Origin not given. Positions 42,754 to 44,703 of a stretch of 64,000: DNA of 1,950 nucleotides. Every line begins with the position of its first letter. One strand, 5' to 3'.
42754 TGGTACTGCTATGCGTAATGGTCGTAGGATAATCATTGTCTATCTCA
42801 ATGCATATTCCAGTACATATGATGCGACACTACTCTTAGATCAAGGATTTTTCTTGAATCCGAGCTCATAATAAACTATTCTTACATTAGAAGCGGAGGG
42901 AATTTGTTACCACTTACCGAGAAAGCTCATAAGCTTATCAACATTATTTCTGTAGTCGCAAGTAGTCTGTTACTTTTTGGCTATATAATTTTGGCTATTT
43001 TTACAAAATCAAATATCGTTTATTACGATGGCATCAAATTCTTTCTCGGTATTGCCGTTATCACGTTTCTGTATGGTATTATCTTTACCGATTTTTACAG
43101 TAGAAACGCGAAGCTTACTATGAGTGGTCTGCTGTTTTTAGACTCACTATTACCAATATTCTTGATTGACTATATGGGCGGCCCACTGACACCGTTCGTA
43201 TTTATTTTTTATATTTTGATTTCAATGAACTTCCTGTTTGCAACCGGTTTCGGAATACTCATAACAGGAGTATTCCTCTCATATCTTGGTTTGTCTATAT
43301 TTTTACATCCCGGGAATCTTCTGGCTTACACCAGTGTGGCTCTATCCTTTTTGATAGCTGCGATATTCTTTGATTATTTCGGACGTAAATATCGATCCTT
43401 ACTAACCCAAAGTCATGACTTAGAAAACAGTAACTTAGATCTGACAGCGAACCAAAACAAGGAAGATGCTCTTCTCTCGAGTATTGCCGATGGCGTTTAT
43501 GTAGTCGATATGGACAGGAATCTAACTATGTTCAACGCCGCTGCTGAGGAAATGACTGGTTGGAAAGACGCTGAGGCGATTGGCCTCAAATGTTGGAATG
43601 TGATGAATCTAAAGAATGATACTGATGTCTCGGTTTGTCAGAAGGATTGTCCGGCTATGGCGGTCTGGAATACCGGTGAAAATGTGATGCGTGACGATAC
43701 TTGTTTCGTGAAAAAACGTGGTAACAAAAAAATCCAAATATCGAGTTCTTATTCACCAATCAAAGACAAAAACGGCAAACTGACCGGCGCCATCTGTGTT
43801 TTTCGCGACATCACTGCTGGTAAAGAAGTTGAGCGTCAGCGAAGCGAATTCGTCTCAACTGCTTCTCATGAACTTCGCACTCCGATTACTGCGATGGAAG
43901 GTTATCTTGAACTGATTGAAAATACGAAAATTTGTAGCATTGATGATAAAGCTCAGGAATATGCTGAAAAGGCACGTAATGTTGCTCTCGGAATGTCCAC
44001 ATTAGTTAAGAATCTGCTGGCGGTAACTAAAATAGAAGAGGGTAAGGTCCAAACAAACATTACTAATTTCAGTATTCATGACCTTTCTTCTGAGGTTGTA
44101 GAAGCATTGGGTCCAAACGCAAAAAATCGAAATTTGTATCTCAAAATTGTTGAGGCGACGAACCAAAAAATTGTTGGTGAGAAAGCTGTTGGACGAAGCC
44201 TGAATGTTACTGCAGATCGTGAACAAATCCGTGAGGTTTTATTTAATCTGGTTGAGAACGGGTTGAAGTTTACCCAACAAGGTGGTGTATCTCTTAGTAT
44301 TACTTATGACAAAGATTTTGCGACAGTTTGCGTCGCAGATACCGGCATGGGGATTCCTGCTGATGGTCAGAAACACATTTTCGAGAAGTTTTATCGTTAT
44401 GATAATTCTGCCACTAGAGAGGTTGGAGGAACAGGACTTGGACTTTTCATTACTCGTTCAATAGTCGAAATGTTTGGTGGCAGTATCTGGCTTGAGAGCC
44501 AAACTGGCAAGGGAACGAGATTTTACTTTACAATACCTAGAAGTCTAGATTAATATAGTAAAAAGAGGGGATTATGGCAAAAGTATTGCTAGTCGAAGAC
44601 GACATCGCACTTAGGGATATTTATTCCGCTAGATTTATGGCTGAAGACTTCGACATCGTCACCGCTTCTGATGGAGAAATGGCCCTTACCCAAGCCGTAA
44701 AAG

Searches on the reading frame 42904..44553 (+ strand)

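Call 40: search_protein_families(library=pfam, proteins=[window:42904-44553:+], max_evalue=0.001)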
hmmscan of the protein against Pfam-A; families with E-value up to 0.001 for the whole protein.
window:42904-44553:+ (549 aa): 7 families
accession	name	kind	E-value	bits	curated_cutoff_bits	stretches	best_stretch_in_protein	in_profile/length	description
PF02518.31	HATPase_c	-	5.8e-29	101.2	26.4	1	438-546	2-109/111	Histidine kinase-, DNA gyrase B-, and HSP90-like ATPase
PF00512.31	HisKA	-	1.9e-14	53.9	26.9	1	312-380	1-66/66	His Kinase A (phospho-acceptor) domain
PF00989.32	PAS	-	1.6e-11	44.6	22.6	1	188-303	4-113/113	PAS fold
PF08448.16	PAS_4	-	1.7e-10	41.5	23.1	1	191-305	1-107/110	PAS fold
PF13426.13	PAS_9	-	3.7e-10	40.4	27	1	196-305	2-103/103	PAS domain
PF13188.13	PAS_8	-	4.1e-06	27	21.8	1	189-233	5-46/65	PAS domain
PF13581.12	HATPase_c_2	-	0.00011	22.6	27.4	1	443-523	37-111/127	Histidine kinase-like ATPase domain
